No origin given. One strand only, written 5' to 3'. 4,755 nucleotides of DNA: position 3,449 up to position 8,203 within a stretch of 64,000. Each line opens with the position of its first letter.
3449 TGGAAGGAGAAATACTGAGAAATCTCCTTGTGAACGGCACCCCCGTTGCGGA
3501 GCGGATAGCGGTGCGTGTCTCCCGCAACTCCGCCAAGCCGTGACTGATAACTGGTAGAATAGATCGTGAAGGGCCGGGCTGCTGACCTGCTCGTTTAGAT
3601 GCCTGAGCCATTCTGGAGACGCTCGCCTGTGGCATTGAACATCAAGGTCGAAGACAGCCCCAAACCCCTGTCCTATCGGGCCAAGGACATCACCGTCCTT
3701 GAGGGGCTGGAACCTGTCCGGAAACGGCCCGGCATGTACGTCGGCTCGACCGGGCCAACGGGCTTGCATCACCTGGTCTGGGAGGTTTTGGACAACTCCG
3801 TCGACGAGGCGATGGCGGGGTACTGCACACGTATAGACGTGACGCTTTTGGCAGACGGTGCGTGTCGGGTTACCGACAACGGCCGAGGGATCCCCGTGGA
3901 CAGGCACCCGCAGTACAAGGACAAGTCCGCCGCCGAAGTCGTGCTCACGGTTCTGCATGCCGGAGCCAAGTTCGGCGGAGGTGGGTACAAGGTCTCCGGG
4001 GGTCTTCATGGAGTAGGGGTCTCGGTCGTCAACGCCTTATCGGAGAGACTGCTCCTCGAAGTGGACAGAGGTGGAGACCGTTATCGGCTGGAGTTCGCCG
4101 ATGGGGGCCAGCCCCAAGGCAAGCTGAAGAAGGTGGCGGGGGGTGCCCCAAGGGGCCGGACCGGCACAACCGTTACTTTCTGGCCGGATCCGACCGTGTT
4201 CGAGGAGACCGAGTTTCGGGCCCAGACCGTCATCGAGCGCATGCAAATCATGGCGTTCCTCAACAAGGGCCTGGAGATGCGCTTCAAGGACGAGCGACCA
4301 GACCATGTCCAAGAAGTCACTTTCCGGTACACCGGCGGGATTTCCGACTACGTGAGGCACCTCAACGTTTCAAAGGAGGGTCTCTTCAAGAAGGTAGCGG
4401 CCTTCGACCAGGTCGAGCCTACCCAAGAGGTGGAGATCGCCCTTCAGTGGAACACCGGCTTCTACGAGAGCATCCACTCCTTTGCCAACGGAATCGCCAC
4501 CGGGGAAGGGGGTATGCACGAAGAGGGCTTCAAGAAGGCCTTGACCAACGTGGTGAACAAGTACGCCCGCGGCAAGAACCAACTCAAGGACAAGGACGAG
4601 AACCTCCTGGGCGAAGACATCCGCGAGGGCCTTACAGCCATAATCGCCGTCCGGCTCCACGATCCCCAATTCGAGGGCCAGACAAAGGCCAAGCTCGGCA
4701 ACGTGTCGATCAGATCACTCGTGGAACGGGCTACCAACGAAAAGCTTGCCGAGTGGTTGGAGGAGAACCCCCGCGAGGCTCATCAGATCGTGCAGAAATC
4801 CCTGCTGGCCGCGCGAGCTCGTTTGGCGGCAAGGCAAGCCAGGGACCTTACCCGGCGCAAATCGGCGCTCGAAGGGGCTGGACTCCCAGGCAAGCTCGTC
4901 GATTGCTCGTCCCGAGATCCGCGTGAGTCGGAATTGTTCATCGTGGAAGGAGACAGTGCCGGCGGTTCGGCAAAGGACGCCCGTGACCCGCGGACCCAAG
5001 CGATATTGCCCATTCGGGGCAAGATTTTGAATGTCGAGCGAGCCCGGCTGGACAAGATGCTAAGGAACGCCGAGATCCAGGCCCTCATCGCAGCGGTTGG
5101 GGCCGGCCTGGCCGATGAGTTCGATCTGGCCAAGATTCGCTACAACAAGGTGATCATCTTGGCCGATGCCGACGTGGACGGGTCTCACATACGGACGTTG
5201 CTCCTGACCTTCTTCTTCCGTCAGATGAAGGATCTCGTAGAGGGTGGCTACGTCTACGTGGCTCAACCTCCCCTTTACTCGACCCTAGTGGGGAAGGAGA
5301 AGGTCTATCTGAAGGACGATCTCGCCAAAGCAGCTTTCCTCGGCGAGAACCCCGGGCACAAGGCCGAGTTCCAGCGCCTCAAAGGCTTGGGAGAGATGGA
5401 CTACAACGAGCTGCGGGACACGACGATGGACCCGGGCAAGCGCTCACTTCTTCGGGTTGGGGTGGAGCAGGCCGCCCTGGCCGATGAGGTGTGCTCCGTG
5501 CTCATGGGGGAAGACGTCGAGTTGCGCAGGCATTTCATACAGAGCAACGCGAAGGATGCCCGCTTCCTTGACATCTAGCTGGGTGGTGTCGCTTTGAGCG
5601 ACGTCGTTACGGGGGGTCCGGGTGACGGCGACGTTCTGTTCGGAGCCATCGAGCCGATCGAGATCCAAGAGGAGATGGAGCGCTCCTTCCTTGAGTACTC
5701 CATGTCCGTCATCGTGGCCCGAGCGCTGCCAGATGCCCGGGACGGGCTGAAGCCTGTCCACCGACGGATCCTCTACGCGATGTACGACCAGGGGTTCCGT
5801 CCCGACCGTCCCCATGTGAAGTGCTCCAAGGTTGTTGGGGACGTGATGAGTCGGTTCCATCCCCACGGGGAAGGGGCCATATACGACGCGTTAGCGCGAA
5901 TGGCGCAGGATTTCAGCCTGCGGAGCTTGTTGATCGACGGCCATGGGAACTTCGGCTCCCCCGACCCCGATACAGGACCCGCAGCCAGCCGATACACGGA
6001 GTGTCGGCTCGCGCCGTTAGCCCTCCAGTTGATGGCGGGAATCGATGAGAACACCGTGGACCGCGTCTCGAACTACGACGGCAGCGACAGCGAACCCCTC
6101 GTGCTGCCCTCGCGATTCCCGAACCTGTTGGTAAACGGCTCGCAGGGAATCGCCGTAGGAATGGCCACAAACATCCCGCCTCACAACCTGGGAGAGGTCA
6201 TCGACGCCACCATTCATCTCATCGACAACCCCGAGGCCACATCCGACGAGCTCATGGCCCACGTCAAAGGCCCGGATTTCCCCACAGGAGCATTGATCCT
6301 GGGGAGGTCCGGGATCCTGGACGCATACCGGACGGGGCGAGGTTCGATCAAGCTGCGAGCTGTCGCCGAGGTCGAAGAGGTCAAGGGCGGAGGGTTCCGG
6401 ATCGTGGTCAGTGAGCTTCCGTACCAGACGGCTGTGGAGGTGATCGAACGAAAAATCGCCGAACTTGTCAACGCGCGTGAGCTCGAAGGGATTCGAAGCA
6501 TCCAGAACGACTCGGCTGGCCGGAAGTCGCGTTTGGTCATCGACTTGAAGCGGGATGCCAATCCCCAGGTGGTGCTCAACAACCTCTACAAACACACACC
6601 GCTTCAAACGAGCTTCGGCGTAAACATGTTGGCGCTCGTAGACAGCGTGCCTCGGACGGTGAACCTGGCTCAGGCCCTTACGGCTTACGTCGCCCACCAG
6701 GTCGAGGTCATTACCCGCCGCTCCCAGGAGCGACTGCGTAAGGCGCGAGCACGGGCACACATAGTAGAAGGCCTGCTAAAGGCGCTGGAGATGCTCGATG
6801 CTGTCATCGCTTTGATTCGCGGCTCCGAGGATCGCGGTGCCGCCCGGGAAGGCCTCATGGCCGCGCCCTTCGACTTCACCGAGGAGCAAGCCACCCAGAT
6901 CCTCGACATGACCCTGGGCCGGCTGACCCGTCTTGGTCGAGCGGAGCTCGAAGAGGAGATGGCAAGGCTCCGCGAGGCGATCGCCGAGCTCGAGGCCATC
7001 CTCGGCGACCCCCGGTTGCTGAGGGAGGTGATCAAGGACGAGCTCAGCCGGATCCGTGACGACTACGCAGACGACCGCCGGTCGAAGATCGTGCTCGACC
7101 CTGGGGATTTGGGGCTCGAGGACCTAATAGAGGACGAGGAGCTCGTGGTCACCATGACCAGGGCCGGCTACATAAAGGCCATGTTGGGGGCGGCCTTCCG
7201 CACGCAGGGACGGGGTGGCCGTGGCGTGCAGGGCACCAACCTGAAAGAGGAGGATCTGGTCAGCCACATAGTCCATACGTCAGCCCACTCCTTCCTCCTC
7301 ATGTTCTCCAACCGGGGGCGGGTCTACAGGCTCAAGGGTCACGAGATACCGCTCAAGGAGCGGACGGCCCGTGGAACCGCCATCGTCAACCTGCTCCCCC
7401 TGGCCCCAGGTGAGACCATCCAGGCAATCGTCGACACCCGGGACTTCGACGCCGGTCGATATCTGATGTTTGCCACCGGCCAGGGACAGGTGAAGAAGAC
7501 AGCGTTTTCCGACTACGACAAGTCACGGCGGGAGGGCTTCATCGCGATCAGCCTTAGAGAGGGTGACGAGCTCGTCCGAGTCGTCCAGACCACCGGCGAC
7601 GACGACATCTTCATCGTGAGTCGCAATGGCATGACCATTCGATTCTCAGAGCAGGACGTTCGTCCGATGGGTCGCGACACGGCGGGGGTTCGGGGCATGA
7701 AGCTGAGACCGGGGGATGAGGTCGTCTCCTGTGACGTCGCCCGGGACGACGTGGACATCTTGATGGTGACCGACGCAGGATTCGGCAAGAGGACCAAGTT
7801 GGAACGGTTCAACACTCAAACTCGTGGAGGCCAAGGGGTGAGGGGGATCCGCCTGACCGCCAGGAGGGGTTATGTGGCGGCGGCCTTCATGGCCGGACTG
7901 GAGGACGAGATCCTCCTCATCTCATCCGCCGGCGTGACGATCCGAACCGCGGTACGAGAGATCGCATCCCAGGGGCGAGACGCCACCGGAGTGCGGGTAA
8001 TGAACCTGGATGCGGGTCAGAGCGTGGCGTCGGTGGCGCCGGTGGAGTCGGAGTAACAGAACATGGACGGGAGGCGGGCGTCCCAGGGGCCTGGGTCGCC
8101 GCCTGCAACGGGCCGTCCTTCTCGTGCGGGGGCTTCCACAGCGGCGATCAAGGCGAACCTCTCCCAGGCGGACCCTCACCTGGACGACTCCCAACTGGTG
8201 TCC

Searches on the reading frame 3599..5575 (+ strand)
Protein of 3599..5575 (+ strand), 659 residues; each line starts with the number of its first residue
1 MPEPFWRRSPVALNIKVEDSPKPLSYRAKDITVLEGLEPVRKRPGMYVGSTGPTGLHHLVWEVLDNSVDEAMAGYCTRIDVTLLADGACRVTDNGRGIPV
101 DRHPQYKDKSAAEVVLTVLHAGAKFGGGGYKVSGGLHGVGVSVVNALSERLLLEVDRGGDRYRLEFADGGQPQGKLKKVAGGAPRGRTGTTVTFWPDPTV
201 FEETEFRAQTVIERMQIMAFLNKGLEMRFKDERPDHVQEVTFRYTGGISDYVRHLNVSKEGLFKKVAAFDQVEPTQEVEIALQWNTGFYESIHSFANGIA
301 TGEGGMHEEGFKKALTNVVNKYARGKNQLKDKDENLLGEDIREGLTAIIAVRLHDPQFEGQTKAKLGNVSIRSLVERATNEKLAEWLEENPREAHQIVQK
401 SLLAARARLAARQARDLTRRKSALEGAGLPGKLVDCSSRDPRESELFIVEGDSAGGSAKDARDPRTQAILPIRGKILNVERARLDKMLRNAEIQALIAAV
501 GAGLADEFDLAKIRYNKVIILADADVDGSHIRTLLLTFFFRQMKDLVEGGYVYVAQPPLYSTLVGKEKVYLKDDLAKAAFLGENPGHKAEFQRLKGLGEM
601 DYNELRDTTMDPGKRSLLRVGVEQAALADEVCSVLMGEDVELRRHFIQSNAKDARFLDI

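Call 73: search_protein_families(library=ncbifam, proteins=[window:3599-5575:+], max_evalue=1e-10)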
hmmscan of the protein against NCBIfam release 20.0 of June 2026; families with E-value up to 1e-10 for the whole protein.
window:3599-5575:+ (659 aa): 5 families
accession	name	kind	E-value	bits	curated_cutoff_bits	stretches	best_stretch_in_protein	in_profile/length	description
NF004189.0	PRK05644.1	subfamily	2.1e-282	938.2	740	1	24-659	8-641/641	DNA gyrase subunit B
NF011501.0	PRK14939.1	subfamily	3e-272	905.7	796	2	24-583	8-562/803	DNA gyrase subunit B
TIGR01059.1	gyrB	equivalog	9.5e-270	896.5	882.4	1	26-659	1-639/639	DNA topoisomerase (ATP-hydrolyzing) subunit B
TIGR01058.1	parE_Gpos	equivalog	7.1e-214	711.8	899.95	1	26-651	5-627/637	DNA topoisomerase IV subunit B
TIGR01055.1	parE_Gneg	equivalog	1e-173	579.2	723.35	1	25-650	3-621/625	DNA topoisomerase IV subunit B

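Call 76: find_homologous_proteins(query=window:3599-5575:+, max_evalue=1e-100)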
Query window:3599-5575:+ (659 aa): 7999 proteins with E <= 1e-100 among 8000 candidates; the best 120 are listed.
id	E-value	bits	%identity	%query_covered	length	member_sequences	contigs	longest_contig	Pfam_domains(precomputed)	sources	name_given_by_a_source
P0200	0.0e+0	1455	100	98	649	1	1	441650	PF00986.27,PF02518.32,PF01751.29,PF00204.32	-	-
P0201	0.0e+0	1284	89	95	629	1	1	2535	PF00986.27,PF02518.32,PF01751.29,PF00204.32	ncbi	ncbi:MAG: DNA topoisomerase (ATP-hydrolyzing) subunit B [Acidimicrobiales bacterium]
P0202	0.0e+0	1239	85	98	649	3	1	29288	PF00986.27,PF02518.32,PF01751.29,PF00204.32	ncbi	-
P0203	0.0e+0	1237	83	98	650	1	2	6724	PF00986.27,PF02518.32,PF01751.29,PF00204.32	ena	-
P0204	0.0e+0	1229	83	98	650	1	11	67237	PF00986.27,PF02518.32,PF01751.29,PF00204.32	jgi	-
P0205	0.0e+0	1227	83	98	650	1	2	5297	PF00986.27,PF02518.32,PF01751.29,PF00204.32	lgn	-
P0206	0.0e+0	1226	83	98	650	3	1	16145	PF00986.27,PF02518.32,PF01751.29,PF00204.32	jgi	jgi:DNA gyrase subunit B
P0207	0.0e+0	1219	83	98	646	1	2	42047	PF00986.27,PF02518.32,PF01751.29,PF00204.32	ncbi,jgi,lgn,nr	ncbi:MAG: DNA topoisomerase (ATP-hydrolyzing) subunit B [Acidimicrobiales bacterium]|nr:MAG: DNA top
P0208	0.0e+0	1215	82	98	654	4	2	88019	PF00986.27,PF02518.32,PF01751.29,PF00204.32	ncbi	ncbi:MAG: DNA topoisomerase (ATP-hydrolyzing) subunit B [Acidimicrobiales bacterium]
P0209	0.0e+0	1215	82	98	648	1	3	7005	PF00986.27,PF02518.32,PF01751.29,PF00204.32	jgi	jgi:DNA gyrase subunit B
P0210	0.0e+0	1213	83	98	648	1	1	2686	PF00986.27,PF02518.32,PF01751.29,PF00204.32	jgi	jgi:DNA gyrase subunit B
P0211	0.0e+0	1213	81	99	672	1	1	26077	PF00986.27,PF02518.32,PF01751.29,PF00204.32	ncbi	-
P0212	0.0e+0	1209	82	98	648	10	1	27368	PF00986.27,PF02518.32,PF01751.29,PF00204.32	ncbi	ncbi:MAG TPA: DNA topoisomerase (ATP-hydrolyzing) subunit B [Acidimicrobiales bacterium]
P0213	0.0e+0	1209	82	98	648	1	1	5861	PF00986.27,PF02518.32,PF01751.29,PF00204.32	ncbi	ncbi:MAG TPA: DNA topoisomerase (ATP-hydrolyzing) subunit B [Acidimicrobiales bacterium]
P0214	0.0e+0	1204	82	98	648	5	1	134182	PF00986.27,PF02518.32,PF01751.29,PF00204.32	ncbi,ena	-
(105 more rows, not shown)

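Call 77: find_encoding_contigs(protein=P0202, flank=10000, max_places=1)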
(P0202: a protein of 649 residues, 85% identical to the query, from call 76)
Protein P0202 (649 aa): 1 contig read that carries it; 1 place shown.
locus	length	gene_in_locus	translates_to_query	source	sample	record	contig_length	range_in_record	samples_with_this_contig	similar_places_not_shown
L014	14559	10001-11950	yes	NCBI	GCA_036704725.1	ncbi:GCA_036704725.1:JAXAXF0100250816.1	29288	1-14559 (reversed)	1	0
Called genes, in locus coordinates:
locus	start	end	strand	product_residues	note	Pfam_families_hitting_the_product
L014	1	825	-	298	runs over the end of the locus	PF02195:ParB_N, PF17762:HTH_ParB, PF23552:ParB_C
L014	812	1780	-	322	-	PF00142:Fer4_NifH, PF02374:ArsA_ATPase (weak), PF06564:CBP_BcsQ (faint), PF09140:MipZ, PF10609:ParA, PF13614:AAA_31, PF01656:CbiA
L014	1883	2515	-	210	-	PF02527:GidB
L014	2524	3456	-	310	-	PF14804:Jag_N, PF13083:KH_KhpA-B, PF01424:R3H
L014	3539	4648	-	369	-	PF02096:60KD_IMP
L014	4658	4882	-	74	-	PF01809:YidD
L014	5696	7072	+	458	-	PF11638:DnaA_N, PF00308:Bac_DnaA, PF01695:IstB_IS21 (weak), PF00004:AAA (faint), PF08299:Bac_DnaA_C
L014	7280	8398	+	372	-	PF00712:DNA_pol3_beta, PF02767:DNA_pol3_beta_2, PF02768:DNA_pol3_beta_3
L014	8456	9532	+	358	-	PF02463:SMC_N, PF13175:AAA_15, PF13476:AAA_23, PF13514:AAA_27 (weak), PF13304:AAA_21 (faint)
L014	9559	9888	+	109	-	PF05258:DciA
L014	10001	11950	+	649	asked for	PF02518:HATPase_c, PF00204:DNA_gyraseB, PF01751:Toprim, PF00986:DNA_gyraseB_C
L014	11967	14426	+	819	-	PF00521:DNA_topoisoIV, PF03989:DNA_gyraseA_C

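Call 78: find_encoding_contigs(protein=P0208, flank=10000, max_places=1)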
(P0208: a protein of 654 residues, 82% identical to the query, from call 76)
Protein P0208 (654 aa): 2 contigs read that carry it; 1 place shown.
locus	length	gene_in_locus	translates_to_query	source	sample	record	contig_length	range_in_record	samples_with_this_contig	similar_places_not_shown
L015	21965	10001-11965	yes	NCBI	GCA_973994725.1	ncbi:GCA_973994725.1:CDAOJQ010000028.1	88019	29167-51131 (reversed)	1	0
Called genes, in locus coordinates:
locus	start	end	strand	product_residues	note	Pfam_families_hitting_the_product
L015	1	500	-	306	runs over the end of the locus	PF02195:ParB_N, PF17762:HTH_ParB, PF23552:ParB_C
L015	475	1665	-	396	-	PF00142:Fer4_NifH, PF01656:CbiA, PF02374:ArsA_ATPase (weak), PF06564:CBP_BcsQ, PF09140:MipZ, PF10609:ParA, PF13614:AAA_31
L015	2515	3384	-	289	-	PF14804:Jag_N, PF13083:KH_KhpA-B, PF01424:R3H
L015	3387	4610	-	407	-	PF02096:60KD_IMP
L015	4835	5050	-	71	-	PF00825:Ribonuclease_P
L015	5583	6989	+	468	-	PF11638:DnaA_N, PF00308:Bac_DnaA, PF01695:IstB_IS21 (weak), PF08299:Bac_DnaA_C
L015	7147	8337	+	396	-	PF00712:DNA_pol3_beta, PF02767:DNA_pol3_beta_2, PF02768:DNA_pol3_beta_3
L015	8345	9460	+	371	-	PF02463:SMC_N, PF13476:AAA_23 (weak)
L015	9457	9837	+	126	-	PF05258:DciA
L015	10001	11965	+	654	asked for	PF02518:HATPase_c, PF00204:DNA_gyraseB, PF01751:Toprim, PF00986:DNA_gyraseB_C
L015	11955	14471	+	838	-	PF00521:DNA_topoisoIV, PF03989:DNA_gyraseA_C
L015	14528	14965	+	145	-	PF12089:DUF3566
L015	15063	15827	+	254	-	PF02308:MgtC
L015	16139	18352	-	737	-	PF00141:peroxidase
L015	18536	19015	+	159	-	PF01475:FUR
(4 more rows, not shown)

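Call 79: find_encoding_contigs(protein=P0214, flank=10000, max_places=1)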
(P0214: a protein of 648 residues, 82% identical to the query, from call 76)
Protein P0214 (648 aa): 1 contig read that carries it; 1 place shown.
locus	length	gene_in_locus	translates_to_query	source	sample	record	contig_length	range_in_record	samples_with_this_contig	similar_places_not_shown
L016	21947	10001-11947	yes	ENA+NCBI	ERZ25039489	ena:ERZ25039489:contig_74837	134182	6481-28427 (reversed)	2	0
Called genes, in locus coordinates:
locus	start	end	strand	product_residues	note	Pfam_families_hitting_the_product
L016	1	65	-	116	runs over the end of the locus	-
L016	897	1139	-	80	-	-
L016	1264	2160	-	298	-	-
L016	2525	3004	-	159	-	PF13083:KH_KhpA-B, PF01424:R3H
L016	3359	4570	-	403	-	PF02096:60KD_IMP, PF07142:DUF1388 (faint)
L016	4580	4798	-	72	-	PF01809:YidD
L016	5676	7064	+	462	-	PF11638:DnaA_N, PF00308:Bac_DnaA, PF01695:IstB_IS21, PF08299:Bac_DnaA_C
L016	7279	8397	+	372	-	PF00712:DNA_pol3_beta, PF02767:DNA_pol3_beta_2, PF02768:DNA_pol3_beta_3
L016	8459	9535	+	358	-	PF02463:SMC_N, PF13175:AAA_15 (weak), PF13476:AAA_23 (weak), PF13304:AAA_21 (faint)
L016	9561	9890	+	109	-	PF05258:DciA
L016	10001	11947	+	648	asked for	PF02518:HATPase_c, PF00204:DNA_gyraseB, PF01751:Toprim, PF00986:DNA_gyraseB_C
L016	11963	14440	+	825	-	PF00521:DNA_topoisoIV, PF03989:DNA_gyraseA_C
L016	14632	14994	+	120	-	PF12089:DUF3566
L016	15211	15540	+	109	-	-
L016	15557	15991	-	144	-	PF00583:Acetyltransf_1, PF13673:Acetyltransf_10, PF13508:Acetyltransf_7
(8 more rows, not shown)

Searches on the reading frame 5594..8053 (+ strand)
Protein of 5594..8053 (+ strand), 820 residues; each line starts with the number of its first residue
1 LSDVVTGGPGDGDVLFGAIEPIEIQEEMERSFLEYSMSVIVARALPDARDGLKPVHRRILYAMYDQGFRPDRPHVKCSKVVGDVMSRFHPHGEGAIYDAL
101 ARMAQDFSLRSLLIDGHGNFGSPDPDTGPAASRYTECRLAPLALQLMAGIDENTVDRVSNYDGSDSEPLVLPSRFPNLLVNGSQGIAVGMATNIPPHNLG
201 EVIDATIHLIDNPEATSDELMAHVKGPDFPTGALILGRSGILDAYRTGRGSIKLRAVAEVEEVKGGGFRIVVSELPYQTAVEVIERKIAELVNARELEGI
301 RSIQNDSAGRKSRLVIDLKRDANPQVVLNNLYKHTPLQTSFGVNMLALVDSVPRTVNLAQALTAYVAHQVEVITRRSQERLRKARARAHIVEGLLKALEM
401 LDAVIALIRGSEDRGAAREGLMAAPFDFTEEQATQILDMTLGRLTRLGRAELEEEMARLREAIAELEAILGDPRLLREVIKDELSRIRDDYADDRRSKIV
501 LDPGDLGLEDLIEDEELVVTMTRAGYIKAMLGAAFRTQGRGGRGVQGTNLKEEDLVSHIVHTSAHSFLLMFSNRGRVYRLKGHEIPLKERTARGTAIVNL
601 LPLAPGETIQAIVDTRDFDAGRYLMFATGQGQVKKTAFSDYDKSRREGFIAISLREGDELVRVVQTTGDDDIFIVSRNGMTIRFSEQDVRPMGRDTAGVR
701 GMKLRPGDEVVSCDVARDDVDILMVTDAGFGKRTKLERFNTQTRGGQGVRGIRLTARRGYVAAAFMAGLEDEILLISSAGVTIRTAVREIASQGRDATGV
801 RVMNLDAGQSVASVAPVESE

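Call 73: search_protein_families(library=ncbifam, proteins=[window:5594-8053:+], max_evalue=1e-10)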
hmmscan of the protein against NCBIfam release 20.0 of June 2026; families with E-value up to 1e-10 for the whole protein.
window:5594-8053:+ (820 aa): 10 families
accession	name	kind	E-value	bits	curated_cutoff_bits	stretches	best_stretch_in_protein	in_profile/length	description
NF004043.1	PRK05560.1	equivalog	0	1113.7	902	1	19-815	2-796/798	DNA gyrase subunit A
TIGR01063.1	gyrA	equivalog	0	1065.6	877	1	19-817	1-798/800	DNA topoisomerase (ATP-hydrolyzing) subunit A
NF038098.1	GyrA_w_intein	exception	1.1e-298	994.1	1850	2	132-815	535-1224/1232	intein-containing DNA gyrase subunit A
NF004044.1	PRK05561.1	subfamily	3.7e-241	802.8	654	1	24-716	2-685/738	DNA topoisomerase (ATP-hydrolyzing)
NF010586.0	PRK13979.1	equivalog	5.4e-197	656.7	1475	2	22-663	16-662/957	DNA topoisomerase IV subunit A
TIGR01061.1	parC_Gpos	equivalog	1.5e-195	651.8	813.25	1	23-749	5-727/737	DNA topoisomerase IV subunit A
TIGR01062.1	parC_Gneg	equivalog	1.9e-153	512.3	628.9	1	19-617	1-586/735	DNA topoisomerase IV subunit A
NF007209.0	PRK09631.1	equivalog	5.3e-65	220.3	644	1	23-470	3-427/635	DNA topoisomerase IV subunit A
NF009397.0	PRK12758.1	equivalog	4.3e-60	203.6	780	1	25-496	24-471/870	DNA gyrase/topoisomerase IV subunit A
NF007208.0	PRK09630.1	equivalog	2.9e-44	151.8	598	1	26-360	6-311/479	DNA topoisomerase IV subunit A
